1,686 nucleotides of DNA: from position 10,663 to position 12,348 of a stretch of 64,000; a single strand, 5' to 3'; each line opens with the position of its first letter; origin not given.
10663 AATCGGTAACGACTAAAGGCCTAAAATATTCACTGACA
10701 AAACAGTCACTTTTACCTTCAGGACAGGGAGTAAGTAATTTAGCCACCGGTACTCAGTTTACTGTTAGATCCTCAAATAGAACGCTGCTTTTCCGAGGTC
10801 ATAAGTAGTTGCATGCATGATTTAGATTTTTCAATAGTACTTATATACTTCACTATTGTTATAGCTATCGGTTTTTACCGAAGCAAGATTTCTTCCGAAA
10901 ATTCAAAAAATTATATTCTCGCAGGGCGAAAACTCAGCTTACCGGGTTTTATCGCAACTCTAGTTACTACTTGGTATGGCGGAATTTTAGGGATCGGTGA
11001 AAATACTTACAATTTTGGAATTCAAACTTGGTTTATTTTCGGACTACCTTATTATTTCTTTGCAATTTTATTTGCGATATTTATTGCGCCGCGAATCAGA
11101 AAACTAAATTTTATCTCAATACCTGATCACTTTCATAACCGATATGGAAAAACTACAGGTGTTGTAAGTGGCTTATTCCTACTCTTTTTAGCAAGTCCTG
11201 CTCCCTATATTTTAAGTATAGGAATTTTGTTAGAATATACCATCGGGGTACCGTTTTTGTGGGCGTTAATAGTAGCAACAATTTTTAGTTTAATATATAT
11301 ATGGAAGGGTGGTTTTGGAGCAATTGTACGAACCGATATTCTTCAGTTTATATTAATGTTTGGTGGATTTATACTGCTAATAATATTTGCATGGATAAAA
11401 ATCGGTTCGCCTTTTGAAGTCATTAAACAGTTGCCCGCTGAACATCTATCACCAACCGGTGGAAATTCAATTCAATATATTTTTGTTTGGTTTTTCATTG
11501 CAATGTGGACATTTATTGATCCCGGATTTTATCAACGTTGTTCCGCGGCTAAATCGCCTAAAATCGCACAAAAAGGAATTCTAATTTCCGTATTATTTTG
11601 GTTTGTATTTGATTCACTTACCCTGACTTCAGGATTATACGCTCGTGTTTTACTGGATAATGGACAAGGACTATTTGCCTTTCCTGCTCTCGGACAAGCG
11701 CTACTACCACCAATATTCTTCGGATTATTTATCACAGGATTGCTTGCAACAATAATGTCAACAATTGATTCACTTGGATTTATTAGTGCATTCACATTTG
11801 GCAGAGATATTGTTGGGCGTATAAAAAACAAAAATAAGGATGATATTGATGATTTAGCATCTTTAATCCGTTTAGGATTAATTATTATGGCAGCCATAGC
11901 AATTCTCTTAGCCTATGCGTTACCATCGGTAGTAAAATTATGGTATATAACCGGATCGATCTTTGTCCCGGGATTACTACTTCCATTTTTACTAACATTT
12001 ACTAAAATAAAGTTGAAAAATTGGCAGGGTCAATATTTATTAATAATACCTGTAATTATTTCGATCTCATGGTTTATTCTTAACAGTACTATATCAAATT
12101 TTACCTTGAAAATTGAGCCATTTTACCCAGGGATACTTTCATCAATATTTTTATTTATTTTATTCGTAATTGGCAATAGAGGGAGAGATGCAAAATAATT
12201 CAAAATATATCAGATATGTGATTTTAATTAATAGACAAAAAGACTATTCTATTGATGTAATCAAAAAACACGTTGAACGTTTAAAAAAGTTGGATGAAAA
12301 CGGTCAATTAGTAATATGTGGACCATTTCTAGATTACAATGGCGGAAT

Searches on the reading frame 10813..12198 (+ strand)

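Call 60: search_protein_families(library=pfam, proteins=[window:10813-12198:+], max_evalue=0.000001)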
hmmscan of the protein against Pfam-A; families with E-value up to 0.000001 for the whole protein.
window:10813-12198:+ (461 aa): 1 family
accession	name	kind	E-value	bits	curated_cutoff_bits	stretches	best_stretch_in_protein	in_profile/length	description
PF00474.23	SSF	-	6.6e-36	124.5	22.8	1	34-395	1-388/406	Sodium:solute symporter family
